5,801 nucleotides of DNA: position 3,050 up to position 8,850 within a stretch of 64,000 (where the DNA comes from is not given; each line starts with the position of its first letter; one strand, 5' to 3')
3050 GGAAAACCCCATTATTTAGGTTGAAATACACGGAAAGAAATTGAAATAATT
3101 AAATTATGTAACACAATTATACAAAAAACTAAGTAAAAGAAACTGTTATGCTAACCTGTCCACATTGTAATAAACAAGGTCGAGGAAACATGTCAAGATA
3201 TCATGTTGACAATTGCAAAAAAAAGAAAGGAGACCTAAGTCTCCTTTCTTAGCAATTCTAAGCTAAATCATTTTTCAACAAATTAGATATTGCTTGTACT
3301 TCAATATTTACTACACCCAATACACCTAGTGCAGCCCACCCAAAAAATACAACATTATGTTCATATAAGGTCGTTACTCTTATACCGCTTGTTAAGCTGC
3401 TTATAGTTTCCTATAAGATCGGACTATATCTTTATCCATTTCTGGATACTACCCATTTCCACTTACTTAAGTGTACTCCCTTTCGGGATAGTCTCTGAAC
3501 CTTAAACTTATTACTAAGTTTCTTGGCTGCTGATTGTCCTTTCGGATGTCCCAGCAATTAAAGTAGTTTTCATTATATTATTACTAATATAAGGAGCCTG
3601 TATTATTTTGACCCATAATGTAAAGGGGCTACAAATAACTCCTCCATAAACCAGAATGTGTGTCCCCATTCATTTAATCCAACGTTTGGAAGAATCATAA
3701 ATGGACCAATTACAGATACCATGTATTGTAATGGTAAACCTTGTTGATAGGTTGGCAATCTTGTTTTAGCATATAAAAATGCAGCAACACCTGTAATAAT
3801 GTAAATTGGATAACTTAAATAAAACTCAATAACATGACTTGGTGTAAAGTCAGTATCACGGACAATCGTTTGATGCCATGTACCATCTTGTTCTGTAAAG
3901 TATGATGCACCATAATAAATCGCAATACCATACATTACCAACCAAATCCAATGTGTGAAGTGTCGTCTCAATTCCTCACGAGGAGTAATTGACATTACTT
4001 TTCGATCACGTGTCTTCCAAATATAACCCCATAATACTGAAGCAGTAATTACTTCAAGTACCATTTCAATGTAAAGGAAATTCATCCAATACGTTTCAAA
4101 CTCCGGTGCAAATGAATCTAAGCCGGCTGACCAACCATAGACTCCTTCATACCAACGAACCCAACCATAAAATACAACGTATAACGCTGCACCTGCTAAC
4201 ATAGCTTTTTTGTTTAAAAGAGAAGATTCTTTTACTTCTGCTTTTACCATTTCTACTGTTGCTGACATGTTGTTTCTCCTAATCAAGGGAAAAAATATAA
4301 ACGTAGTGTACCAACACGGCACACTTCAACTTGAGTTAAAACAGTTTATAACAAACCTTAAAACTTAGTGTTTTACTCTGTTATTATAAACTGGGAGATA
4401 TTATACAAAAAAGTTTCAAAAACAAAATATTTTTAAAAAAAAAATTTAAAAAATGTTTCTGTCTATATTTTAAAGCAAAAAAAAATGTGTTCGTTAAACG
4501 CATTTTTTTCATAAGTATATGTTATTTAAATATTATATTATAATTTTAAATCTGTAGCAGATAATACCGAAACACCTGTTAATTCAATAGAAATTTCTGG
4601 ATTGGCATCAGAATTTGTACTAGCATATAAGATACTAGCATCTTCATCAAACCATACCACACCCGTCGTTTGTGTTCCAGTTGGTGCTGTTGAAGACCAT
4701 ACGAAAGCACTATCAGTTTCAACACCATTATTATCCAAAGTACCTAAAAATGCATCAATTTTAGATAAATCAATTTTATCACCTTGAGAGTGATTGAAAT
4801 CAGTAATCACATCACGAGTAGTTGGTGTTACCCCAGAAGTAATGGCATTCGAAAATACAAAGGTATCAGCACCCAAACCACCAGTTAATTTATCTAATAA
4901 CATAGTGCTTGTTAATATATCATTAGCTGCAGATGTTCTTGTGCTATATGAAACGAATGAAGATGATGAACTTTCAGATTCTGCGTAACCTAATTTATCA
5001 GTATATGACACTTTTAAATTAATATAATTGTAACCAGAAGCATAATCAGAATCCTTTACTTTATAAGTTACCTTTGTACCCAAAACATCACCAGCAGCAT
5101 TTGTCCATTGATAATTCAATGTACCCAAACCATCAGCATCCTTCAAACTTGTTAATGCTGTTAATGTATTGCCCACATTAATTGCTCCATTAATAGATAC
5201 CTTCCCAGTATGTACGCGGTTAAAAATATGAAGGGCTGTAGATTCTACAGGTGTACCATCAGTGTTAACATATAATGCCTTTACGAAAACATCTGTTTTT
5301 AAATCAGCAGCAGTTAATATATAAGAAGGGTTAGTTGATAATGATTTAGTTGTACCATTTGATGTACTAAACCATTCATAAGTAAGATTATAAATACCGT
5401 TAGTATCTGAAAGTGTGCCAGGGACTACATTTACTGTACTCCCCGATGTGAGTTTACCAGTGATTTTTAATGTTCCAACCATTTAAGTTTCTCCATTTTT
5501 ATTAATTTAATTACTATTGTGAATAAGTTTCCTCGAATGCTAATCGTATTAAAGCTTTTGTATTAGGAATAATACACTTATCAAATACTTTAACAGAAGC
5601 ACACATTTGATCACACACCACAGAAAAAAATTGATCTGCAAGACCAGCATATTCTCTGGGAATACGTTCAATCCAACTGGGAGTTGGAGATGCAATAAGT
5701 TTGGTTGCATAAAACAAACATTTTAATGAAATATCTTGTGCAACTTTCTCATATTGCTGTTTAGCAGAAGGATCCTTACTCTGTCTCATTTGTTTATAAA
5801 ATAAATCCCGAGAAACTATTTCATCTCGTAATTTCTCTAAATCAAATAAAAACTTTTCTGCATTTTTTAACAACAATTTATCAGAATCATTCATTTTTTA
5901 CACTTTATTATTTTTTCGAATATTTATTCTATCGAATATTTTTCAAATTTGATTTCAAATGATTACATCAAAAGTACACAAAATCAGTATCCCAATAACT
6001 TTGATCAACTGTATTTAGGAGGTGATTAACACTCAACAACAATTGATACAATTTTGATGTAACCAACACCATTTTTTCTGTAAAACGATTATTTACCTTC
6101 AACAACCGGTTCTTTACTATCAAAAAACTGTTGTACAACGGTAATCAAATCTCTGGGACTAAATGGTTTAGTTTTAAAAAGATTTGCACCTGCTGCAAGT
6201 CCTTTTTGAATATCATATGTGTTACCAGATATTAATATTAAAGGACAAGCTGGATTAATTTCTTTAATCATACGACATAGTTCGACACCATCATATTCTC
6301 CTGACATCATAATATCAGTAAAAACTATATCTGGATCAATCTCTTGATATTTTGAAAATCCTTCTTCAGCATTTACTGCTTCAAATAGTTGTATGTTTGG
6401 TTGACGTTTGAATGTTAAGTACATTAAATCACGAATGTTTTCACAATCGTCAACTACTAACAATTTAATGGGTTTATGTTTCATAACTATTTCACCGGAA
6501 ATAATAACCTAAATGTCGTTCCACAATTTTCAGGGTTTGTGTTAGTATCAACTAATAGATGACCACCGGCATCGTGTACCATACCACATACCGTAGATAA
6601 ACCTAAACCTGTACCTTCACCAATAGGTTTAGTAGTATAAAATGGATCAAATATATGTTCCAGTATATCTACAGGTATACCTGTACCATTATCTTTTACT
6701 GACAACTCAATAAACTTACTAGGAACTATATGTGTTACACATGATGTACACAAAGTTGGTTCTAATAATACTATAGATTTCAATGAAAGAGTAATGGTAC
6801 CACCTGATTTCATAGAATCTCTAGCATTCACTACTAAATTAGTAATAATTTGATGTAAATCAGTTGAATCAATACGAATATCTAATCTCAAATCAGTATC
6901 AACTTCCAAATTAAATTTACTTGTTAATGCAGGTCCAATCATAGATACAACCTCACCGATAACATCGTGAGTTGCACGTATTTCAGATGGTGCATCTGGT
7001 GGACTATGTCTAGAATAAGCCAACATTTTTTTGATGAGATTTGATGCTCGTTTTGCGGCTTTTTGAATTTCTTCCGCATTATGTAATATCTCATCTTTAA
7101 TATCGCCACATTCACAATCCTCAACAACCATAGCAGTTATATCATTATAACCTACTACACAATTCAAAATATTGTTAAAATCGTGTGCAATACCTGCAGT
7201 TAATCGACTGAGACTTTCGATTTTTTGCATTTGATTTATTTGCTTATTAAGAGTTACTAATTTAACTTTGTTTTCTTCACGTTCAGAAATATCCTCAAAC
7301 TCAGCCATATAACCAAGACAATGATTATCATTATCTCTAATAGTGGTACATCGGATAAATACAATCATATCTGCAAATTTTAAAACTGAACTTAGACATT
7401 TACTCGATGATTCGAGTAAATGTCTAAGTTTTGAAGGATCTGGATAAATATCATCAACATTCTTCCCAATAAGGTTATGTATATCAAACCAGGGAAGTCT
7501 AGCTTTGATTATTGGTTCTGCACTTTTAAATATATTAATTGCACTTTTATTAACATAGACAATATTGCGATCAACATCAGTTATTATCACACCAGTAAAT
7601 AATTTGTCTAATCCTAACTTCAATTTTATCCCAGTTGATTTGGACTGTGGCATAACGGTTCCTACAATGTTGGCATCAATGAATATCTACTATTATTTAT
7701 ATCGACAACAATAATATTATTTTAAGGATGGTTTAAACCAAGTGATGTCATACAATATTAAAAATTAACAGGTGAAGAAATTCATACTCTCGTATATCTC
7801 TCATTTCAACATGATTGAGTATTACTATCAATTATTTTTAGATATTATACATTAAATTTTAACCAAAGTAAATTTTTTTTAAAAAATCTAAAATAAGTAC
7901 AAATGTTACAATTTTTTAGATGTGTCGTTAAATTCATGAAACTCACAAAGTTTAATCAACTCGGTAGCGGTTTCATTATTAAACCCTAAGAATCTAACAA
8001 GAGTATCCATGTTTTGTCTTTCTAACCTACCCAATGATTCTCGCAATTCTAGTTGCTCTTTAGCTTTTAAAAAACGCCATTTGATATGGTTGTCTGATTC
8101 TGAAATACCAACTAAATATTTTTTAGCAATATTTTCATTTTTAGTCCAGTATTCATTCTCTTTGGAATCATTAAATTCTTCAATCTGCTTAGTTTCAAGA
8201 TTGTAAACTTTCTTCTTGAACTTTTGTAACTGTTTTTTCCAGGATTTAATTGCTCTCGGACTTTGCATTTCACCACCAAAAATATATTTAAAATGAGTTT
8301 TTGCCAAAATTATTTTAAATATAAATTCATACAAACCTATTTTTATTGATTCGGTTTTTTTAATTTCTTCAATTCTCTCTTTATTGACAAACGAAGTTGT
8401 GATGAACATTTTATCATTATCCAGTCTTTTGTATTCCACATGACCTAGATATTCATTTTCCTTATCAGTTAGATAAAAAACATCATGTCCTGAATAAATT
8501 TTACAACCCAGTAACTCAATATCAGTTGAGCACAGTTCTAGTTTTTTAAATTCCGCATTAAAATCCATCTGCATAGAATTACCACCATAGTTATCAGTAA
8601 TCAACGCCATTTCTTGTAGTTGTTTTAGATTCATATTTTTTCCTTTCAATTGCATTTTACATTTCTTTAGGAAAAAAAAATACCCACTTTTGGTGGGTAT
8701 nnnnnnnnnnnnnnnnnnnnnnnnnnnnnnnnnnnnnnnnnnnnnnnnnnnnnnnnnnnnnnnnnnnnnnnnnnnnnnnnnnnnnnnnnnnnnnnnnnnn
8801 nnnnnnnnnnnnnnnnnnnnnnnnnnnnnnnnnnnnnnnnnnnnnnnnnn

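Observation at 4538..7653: pmoC is the terminal gene of an operon with a complete two-component system and a T1SS-signal adhesin-like protein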

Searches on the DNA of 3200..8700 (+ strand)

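Call 16: search_dna_similar(query=window:3200-8700:+, collection=phages, mode=distant, max_rows=20)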
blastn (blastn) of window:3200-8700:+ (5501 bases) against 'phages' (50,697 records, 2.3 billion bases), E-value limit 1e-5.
Records with a match: 111; places in all: 139; records where one place covers at least 80% of the query: 0.
Best place of each record, by identity: 95-99% 2; 90-95% 1; 80-90% 5; 60-80% 103.
By first word of the organism name: Pseudomonas 45; Bacillus 15; Staphylococcus 10; Prevotella 9; Flavobacterium 7; Vibrio 6; uncultured 4; Pseudoalteromonas 3; Escherichia 3; Rhizobium 2; and 5 more.
By host as written in the record: Pseudomonas aeruginosa 23; - 13; Prevotella sp. 9; Pseudomonas aeruginosa PAO1 7; Staphylococcus aureus 5; Flavobacterium psychrophilum 950106-1/1 4; Bacillus subtilis 3; Flavobacterium psychrophilum 020612-2/1 3; and 34 more.
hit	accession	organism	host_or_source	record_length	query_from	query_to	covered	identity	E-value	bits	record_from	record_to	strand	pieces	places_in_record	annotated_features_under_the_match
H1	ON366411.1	Bacillus phage vB_BceH_LY2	Bacillus cereus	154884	158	343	3%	74.0%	1e-15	94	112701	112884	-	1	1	none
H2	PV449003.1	Bacillus phage vB_BceH_LBC2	Bacillus cereus NCCP 14796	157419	158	343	3%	74.0%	1e-15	94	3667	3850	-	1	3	none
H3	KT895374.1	Bacillus phage vB_BpuM-BpSp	Bacillus pumilus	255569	155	340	3%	71.5%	1e-14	90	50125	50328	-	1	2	none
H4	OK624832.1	Xanthomonas phage DES1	Xanthomonas sp.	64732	223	398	3%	71.2%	7e-12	82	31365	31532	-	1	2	none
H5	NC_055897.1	uncultured phage cr114_1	human feces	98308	156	312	3%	72.7%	8e-11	77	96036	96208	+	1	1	endonuclease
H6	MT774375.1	uncultured phage cr50_1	human feces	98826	151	307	3%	72.7%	4e-8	69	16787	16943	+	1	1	hypothetical protein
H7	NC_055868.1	uncultured phage cr50_1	human feces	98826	151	307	3%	72.7%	4e-8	69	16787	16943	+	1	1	HNH endonuclease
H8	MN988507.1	Rhizobium phage RHph_N3_13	Rhizobium phaseoli N3_13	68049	222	370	3%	75.5%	9e-17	97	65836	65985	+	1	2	none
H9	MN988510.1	Rhizobium phage RHph_I3_11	Rhizobium phaseoli I3_11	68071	222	370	3%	75.5%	9e-17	97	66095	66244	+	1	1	none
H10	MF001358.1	Enterococcus phage EF1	Enterococcus faecalis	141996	223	374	3%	73.8%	4e-15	92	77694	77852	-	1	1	none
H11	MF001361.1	Enterococcus phage EF5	Enterococcus faecalis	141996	223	374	3%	73.8%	4e-15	92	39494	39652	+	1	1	none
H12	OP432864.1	Staphylococcus phage SapYZU04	Staphylococcus aureus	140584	203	341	3%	75.9%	7e-12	81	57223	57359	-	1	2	none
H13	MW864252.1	Staphylococcus phage SAPYZU_15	Staphylococcus aureus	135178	203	341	3%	75.9%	7e-12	81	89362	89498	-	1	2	none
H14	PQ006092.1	bajarodcaudo virus 1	Chaetodipus spinatus feces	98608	198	341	3%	73.2%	4e-8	68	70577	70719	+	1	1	hypothetical protein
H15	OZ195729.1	Vibrio phage D69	Seawater and oysters mix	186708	223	360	3%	75.4%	9e-17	97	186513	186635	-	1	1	hypothetical protein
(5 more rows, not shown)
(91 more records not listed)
